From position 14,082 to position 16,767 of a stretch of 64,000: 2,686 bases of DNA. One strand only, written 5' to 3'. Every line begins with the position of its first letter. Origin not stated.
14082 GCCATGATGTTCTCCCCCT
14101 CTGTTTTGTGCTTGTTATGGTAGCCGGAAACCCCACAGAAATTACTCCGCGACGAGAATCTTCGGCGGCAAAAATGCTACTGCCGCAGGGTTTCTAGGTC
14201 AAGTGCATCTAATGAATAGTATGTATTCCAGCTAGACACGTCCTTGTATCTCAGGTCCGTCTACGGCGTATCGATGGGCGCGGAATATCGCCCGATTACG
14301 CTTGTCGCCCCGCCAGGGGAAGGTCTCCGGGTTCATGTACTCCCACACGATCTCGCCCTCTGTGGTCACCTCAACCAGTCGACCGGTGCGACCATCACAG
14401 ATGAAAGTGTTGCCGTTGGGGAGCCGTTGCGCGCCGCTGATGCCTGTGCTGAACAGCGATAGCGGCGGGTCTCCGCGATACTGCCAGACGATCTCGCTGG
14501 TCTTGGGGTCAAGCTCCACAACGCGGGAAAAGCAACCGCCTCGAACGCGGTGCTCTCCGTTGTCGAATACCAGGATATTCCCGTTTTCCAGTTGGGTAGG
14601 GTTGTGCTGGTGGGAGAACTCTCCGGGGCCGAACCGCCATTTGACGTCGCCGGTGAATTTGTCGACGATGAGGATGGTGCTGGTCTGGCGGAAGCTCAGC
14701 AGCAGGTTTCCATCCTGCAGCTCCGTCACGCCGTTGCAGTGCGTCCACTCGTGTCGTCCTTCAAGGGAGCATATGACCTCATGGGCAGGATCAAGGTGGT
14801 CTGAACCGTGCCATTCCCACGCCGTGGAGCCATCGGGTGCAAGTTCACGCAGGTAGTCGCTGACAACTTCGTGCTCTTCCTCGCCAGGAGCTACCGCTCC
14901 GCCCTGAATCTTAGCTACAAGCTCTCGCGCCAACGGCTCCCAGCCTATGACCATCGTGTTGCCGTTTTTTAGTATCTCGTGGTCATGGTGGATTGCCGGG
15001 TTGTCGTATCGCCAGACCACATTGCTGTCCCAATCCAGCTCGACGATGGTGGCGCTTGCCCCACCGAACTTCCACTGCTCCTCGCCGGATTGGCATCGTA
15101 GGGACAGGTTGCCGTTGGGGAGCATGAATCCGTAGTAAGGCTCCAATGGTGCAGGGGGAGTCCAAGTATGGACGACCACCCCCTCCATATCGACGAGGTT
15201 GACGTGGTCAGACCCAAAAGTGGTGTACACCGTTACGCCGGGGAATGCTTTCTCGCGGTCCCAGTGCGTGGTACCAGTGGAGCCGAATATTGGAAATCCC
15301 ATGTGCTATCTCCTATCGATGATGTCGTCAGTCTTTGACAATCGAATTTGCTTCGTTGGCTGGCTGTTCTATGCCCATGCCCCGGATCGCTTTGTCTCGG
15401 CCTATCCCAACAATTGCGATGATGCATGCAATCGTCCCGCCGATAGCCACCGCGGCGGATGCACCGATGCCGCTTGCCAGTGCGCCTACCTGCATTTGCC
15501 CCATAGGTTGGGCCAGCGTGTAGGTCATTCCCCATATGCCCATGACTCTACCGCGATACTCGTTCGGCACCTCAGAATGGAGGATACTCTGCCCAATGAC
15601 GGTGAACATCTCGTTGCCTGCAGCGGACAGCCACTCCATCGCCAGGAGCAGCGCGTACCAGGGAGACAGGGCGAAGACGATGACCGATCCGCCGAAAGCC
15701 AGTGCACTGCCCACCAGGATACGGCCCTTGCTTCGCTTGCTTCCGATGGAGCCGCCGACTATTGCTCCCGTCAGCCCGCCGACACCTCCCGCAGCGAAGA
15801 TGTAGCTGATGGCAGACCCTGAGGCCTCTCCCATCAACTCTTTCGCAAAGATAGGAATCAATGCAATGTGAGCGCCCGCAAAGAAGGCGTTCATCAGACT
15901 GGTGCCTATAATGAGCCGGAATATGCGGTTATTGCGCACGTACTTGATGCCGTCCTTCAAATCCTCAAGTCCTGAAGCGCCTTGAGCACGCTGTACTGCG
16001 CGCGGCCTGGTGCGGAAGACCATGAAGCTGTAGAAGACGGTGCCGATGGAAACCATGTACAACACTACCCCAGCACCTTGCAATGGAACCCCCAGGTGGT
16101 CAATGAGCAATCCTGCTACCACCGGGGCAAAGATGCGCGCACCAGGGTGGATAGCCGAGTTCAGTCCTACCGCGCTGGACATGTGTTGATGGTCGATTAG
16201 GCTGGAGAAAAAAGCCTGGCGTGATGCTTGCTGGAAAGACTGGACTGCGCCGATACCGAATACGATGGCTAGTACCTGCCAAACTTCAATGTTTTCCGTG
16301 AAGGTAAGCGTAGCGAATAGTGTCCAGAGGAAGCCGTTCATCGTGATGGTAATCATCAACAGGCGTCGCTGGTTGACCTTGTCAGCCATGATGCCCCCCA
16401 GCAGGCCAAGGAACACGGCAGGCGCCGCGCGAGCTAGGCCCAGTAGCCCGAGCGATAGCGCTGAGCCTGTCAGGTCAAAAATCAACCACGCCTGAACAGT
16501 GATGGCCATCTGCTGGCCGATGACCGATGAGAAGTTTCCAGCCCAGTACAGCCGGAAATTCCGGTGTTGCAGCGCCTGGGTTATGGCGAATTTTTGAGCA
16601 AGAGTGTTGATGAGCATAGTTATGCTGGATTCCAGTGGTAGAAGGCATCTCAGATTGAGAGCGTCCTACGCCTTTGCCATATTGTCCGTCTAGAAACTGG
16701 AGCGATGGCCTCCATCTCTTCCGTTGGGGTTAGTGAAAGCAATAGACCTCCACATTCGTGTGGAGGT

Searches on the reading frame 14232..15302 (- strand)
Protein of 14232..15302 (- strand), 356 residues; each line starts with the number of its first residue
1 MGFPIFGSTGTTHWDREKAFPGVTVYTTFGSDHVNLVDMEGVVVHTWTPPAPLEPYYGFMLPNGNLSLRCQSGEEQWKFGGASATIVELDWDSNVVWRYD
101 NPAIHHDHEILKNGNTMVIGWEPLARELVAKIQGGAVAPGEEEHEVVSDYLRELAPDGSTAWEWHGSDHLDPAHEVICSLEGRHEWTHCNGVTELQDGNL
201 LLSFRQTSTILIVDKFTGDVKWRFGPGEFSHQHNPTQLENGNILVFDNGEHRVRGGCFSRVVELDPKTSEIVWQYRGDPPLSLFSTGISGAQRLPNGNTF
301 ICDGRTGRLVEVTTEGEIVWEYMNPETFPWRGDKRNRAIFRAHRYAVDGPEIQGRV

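Call 9: search_protein_families(library=pfam, proteins=[window:14232-15302:-])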
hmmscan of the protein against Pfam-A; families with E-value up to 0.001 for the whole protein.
window:14232-15302:- (356 aa): 3 families
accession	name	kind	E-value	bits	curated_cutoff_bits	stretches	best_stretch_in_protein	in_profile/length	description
PF05935.17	Arylsulfotrans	-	1.7e-23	83.7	24.2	1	103-309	92-337/374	Arylsulfotransferase (ASST)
PF14269.12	Arylsulfotran_2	-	4.1e-19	69.5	27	1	85-323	26-299/301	Arylsulfotransferase (ASST)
PF13360.13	PQQ_2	-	1.8e-07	31.5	27.6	1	155-322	9-144/233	Outer membrane protein assembly factor BamB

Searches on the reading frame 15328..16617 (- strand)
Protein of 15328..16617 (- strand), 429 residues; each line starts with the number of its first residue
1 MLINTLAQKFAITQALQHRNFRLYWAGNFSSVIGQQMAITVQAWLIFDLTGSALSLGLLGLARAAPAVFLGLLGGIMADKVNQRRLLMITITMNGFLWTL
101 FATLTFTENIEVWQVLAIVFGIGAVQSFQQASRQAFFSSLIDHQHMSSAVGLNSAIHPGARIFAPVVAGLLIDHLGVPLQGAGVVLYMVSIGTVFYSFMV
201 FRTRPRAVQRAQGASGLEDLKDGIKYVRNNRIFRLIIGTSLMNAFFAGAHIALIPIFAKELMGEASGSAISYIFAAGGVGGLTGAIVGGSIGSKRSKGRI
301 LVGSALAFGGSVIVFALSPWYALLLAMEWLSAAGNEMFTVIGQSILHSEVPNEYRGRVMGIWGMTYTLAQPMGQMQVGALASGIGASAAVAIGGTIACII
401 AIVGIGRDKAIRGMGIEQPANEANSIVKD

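Call 9: search_protein_families(library=pfam, proteins=[window:15328-16617:-])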
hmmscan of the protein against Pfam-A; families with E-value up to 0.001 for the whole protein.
window:15328-16617:- (429 aa): 2 families
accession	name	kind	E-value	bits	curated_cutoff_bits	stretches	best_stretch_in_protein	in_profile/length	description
PF07690.21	MFS_1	-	1.7e-32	113.1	33.4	2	25-321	2-291/347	Major Facilitator Superfamily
PF05977.19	MFS_3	-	5.1e-29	101.5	27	1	16-403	7-389/524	Transmembrane secretion effector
